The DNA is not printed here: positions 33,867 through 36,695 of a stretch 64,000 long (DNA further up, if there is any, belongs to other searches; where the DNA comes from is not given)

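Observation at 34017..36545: Receptor-type cyclase-like protein lacking a kinase-homology domain and with a degenerate metal-binding motif (possible pseudo-cyclase or sensor)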

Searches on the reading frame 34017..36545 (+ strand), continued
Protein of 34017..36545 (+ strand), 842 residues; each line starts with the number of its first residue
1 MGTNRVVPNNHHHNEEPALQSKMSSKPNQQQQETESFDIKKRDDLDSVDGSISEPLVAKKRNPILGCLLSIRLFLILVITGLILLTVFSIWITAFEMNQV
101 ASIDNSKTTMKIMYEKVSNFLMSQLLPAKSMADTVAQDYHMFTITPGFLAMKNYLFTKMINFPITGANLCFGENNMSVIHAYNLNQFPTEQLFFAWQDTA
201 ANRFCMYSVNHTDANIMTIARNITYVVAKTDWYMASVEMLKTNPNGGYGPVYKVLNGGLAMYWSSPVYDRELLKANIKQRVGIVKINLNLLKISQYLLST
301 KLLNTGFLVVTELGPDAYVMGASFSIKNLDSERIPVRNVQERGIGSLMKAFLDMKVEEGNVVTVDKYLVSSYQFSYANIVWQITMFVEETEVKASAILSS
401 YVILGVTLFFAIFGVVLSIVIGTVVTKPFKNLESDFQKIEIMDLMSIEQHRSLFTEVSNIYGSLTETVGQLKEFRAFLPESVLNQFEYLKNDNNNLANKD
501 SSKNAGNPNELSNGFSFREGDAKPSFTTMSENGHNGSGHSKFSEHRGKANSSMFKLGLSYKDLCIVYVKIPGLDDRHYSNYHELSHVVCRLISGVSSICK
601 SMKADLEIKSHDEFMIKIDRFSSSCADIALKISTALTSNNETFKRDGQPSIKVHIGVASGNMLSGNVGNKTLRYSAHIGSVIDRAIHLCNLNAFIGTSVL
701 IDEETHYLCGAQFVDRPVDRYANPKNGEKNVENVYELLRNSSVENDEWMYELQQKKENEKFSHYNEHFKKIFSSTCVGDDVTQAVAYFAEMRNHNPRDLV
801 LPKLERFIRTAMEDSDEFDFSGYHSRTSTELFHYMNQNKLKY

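Call 44: list_cluster_members(proteins=[P0064, P0098, P0116, P0119, P0125, P0128, P0130, P0141, P0067, P0152])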
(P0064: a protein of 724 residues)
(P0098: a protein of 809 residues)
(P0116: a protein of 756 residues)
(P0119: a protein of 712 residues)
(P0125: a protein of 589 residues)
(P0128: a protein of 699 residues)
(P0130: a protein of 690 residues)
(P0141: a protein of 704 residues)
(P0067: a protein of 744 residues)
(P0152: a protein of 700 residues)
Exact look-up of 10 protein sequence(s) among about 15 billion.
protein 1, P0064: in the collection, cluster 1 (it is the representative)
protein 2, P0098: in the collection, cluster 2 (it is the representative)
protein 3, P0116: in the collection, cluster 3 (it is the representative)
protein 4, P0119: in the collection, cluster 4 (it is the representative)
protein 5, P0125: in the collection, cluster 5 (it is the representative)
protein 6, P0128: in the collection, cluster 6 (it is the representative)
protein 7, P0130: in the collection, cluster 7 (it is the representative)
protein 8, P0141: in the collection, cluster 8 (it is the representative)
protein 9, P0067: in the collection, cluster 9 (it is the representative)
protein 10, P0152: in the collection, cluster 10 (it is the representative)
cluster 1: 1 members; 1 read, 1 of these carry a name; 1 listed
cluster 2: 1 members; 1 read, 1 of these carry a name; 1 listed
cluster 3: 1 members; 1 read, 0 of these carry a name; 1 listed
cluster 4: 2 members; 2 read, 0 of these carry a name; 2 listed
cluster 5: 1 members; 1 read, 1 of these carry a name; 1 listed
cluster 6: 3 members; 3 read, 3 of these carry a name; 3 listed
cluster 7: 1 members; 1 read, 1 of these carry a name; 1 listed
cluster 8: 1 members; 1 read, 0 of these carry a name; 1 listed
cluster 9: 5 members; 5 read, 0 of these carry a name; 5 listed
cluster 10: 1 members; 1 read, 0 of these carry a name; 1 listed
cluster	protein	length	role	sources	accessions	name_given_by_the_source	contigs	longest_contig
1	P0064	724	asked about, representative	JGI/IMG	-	adenylate cyclase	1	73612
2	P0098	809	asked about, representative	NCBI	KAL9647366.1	hypothetical protein ABK040_011730 [Willaertia magna]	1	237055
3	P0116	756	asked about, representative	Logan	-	-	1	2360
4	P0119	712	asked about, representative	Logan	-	-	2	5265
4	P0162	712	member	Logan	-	-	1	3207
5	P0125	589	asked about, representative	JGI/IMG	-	adenylate cyclase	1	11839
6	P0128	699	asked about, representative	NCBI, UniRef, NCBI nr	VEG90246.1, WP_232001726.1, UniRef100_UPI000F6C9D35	adenylate/guanylate cyclase domain-containing protein [Legionella spiritensis] | adenylate/guanylate cyclase domain-containing protein n=1 Tax=Legionella spiritensis ...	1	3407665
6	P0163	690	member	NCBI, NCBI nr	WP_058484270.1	adenylate/guanylate cyclase domain-containing protein [Legionella spiritensis]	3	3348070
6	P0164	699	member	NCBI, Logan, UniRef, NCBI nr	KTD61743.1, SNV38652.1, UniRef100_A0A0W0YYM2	adenylate cyclase [Legionella spiritensis] | Adenylate cyclase n=2 Tax=Legionella spiritensis TaxID=452 RepID=A0A0W0YYM2_LEGSP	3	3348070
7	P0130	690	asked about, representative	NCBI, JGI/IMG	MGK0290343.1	MAG: adenylate cyclase [bacterium] | adenylate cyclase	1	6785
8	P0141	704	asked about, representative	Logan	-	-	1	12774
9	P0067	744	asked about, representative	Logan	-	-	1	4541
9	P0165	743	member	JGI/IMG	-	-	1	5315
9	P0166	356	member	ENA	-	-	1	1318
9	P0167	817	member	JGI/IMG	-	-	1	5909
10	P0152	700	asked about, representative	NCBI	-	-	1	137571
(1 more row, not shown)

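Call 52: search_protein_families(library=pfam, proteins=[P0058, P0064, P0098, P0128, P0008, P0033, P0157], max_evalue=0.01)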
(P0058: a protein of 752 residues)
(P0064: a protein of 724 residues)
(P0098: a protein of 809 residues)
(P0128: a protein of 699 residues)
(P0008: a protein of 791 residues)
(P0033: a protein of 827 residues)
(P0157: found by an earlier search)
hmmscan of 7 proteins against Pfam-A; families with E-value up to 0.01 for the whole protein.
P0058 (752 aa): 2 families
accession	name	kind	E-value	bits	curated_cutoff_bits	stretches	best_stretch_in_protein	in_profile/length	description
PF00211.25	Guanylate_cyc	-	1e-24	87.6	21.9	1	491-672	7-181/183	Adenylate and Guanylate cyclase catalytic domain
PF02743.24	dCache_1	-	5.9e-07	29.7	45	1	179-372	77-239/240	Cache domain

P0064 (724 aa): 3 families
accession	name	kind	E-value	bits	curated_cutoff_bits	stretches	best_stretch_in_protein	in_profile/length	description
PF00211.25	Guanylate_cyc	-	4.2e-27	95.4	21.9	1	461-638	6-177/183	Adenylate and Guanylate cyclase catalytic domain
PF02743.24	dCache_1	-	2.6e-08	34.1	45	1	142-336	77-236/240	Cache domain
PF22673.2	MCP-like_PDC_1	-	8.4e-05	23.4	27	1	140-210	27-95/113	Methyl-accepting chemotaxis protein-like, first PDC sensor domain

P0098 (809 aa): 3 families
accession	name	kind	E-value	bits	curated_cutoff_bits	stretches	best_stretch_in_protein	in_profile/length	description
PF00211.25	Guanylate_cyc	-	4.9e-15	56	21.9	1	549-724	8-176/183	Adenylate and Guanylate cyclase catalytic domain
PF02743.24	dCache_1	-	3.5e-09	37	45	1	278-431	100-240/240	Cache domain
PF22673.2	MCP-like_PDC_1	-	3.2e-05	24.7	27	1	271-331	54-112/113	Methyl-accepting chemotaxis protein-like, first PDC sensor domain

P0128 (699 aa): 3 families
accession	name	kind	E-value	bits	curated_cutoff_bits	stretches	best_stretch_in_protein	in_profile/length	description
PF00211.25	Guanylate_cyc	-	2.8e-29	102.5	21.9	1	440-616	6-176/183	Adenylate and Guanylate cyclase catalytic domain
PF02743.24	dCache_1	-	3.2e-18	66.6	45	1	167-326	93-239/240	Cache domain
PF22673.2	MCP-like_PDC_1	-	6.2e-11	43.2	27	1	149-233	37-113/113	Methyl-accepting chemotaxis protein-like, first PDC sensor domain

P0008 (791 aa): 0 families

P0033 (827 aa): 1 family
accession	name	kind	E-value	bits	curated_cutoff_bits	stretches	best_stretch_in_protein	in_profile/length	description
PF02743.24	dCache_1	-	0.0012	18.9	45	1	234-360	129-235/240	Cache domain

P0157 (590 aa): 0 families

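Call 59: predict_structure(alignment_id=A2)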
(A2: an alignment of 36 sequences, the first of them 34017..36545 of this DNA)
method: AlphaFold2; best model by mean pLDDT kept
length: 842 residues; sequences in the alignment: 36
mean_pLDDT: 80.4   pTM: 0.47
mean pLDDT of the five models: 80.4, 79.3, 79.2, 78.6, 78.2
residues with pLDDT >= 90: 370; 70-90: 314; 50-70: 35; < 50: 123
segments of 3 or more residues with pLDDT < 50: 1-60, 492-553
pLDDT, mean of each block of 10 residues (from residue 1): 38 33 36 33 33 39 63 86 90 89 90 95 96 97 91 94 93 93 85 90 89 91 92 95 95 90 96 94 95 93 91 91 92 92 91 86 92 95 94 86 89 89 85 85 81 83 86 73 58 42 35 34 32 30 35 67 95 79 87 93 92 91 91 91 84 94 87 86 94 93 92 92 73 93 75 86 91 83 89 88 88 80 84 83 59
secondary structure, 60 per line:
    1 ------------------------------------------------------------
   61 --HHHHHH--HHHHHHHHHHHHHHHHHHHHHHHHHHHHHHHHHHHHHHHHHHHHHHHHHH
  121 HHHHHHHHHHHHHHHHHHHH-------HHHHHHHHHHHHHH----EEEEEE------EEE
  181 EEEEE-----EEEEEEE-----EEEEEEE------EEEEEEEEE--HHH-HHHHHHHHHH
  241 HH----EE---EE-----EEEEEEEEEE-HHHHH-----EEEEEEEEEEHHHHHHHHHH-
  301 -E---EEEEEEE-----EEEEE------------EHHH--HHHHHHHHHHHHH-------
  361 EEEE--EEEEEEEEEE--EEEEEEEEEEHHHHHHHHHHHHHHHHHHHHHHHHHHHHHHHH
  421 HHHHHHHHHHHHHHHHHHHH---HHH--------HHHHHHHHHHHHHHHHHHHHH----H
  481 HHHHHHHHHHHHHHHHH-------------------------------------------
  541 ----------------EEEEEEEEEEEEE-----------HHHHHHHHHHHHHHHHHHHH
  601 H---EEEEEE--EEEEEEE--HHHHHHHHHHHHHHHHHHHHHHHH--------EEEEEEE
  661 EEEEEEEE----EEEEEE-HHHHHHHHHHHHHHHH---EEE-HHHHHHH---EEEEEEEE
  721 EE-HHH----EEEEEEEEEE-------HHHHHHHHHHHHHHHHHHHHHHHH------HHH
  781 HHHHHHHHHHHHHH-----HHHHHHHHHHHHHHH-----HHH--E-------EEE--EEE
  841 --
elements in order (helices of 4 or more, strands of 3 or more residues): H63-68 H71-140 H148-161 E166-171 E178-185 E191-197 E203-209 E216-224 H231-242 E259-268 H270-274 E280-289 H290-299 E306-312 E318-322 H341-353 E361-364 E367-376 E379-388 H389-440 H455-475 H480-497 E557-569 H581-601 E605-610 E613-619 H622-645 E654-668 E673-678 H680-695 E699-701 H703-709 E713-722 E731-740 H748-771 H778-794 H800-814 E833-835 E838-840

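Call 61: fold_search(model_id=the predicted structure, library=pdb)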
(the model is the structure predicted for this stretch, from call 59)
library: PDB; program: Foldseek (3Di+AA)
matches with E <= 10: 873; with E <= 0.001: 231
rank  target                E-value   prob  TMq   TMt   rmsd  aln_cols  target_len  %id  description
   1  9a69_B                4.4e-10  1.00  0.27  0.33   8.3       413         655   14  Integrative model of MCPB-MCPC by crosslinking MS and deep learning (released 2024-09-18)
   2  3r5g_A                1.1e-09  1.00  0.19  0.74   3.2       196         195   16  Crystal structure of the adenylyl cyclase CyaB from P. aeruginosa (released 2012-01-11)
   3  3r5g_B                1.2e-09  1.00  0.19  0.74   3.1       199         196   16  Crystal structure of the adenylyl cyclase CyaB from P. aeruginosa (released 2012-01-11)
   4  2w01_B                1.8e-09  1.00  0.19  0.75   3.9       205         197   15  Crystal structure of the guanylyl cyclase Cya2 (released 2008-09-30)
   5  8qfi                  3.8e-09  1.00  0.20  0.48   3.0       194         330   16  Room temperature crystal structure of the Photoactivated Adenylate Cyclase OaPAC after blue light excitation at 1.8 us d (released 2023-11-01)
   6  4ni2_B                4.4e-09  1.00  0.19  0.72   3.3       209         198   17  Crystal structure of the heterodimeric catalytic domain of wild-type human soluble guanylate cyclase (released 2014-04-16)
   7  4yus                  4.7e-09  1.00  0.19  0.44   9.4       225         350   17  Crystal structure of photoactivated adenylyl cyclase of a cyanobacteriaOscillatoria acuminata in hexagonal form (released 2016-06-01)
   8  8qfg                  4.7e-09  1.00  0.20  0.48  32.3       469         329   11  Cryogenic crystal structure of the Photoactivated Adenylate Cyclase OaPAC after 5 seconds of blue light illumination (released 2023-11-01)
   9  2w01_C                4.9e-09  1.00  0.19  0.71   3.8       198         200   16  Crystal structure of the guanylyl cyclase Cya2 (released 2008-09-30)
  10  9f1x                  6.3e-09  1.00  0.19  0.44  33.1       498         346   11  SSX room temperature structure of Oscillatoria acuminata adenylyate cyclase. (released 2025-02-26)
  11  4yut_A                6.6e-09  1.00  0.19  0.44  32.9       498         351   12  Crystal structure of photoactivated adenylyl cyclase of a cyanobacteriaOscillatoria acuminata in orthorhombic form (released 2016-06-01)
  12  5o5l_A                6.9e-09  1.00  0.20  0.68   3.4       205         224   17  X-ray structure of a bacterial adenylyl cyclase soluble domain, solved at cryogenic temperature (released 2017-11-01)
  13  1wc3_B                7.3e-09  1.00  0.19  0.74   3.3       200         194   12  Soluble adenylyl cyclase CyaC from S. platensis in complex with alpha, beta-methylene-ATP and Strontium (released 2004-12-20)
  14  5m2a_A                7.6e-09  1.00  0.19  0.44  33.8       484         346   11  Structure of a bacterial light-regulated adenylyl cylcase (released 2017-04-05)
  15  2w01_A                8.0e-09  1.00  0.19  0.73   3.0       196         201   13  Crystal structure of the guanylyl cyclase Cya2 (released 2008-09-30)
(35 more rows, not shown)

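Call 63: search_protein_families(library=pfam, proteins=[P0063, P0065, P0072, P0074, P0085, P0088, P0091, P0101, P0140, P0151], max_evalue=0.01)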
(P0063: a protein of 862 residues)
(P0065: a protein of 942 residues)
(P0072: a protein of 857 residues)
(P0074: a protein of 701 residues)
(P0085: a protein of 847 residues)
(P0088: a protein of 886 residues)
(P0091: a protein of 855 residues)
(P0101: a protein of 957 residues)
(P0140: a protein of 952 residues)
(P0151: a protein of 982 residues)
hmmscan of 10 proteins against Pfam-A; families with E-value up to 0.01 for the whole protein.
P0063 (862 aa): 2 families
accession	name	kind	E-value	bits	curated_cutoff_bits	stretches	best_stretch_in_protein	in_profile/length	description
PF00211.25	Guanylate_cyc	-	2.5e-10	40.7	21.9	1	582-759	7-178/183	Adenylate and Guanylate cyclase catalytic domain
PF09976.15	TPR_21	-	0.0037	17.5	25.5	1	792-850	80-138/193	Tetratricopeptide repeat-like domain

P0065 (942 aa): 5 families
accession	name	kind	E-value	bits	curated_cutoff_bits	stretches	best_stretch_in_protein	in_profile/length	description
PF23106.1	EGF_Teneurin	-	2.4e-35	120.7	24.3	7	111-136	5-29/30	Teneurin-like EGF domain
PF07974.19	EGF_2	-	6.1e-35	119.7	22.1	4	185-214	3-32/32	EGF-like domain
PF25024.1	EGF_TEN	-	1.7e-22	80.6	65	1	2-260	12-226/234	Teneurin EGF domain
PF23301.1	EGF_PEAR1L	-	0.002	18.5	37.5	0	113-140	14-41/49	Platelet endothelial aggregation receptor 1-like, EGF domain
PF00211.25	Guanylate_cyc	-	0.0026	17.8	21.9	1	652-820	7-177/183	Adenylate and Guanylate cyclase catalytic domain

P0072 (857 aa): 1 family
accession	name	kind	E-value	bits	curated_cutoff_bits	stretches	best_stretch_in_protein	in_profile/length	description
PF00211.25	Guanylate_cyc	-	0.00022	21.3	21.9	1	586-718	15-149/183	Adenylate and Guanylate cyclase catalytic domain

P0074 (701 aa): 1 family
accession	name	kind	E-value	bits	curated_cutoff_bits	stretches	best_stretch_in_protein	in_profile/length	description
PF00211.25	Guanylate_cyc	-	9e-05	22.6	21.9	1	466-559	59-139/183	Adenylate and Guanylate cyclase catalytic domain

P0085 (847 aa): 0 families

P0088 (886 aa): 1 family
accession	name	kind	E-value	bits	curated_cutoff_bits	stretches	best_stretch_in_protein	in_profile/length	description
PF00211.25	Guanylate_cyc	-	0.0007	19.7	21.9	1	563-709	7-147/183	Adenylate and Guanylate cyclase catalytic domain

P0091 (855 aa): 1 family
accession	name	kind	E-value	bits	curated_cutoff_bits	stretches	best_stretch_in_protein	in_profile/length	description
PF00211.25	Guanylate_cyc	-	5.7e-06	26.5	21.9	1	601-694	49-135/183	Adenylate and Guanylate cyclase catalytic domain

P0101 (957 aa): 1 family
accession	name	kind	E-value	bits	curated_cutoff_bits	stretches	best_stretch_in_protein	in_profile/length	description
PF00211.25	Guanylate_cyc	-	0.0072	16.4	21.9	0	611-737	9-129/183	Adenylate and Guanylate cyclase catalytic domain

P0140 (952 aa): 0 families

P0151 (982 aa): 0 families
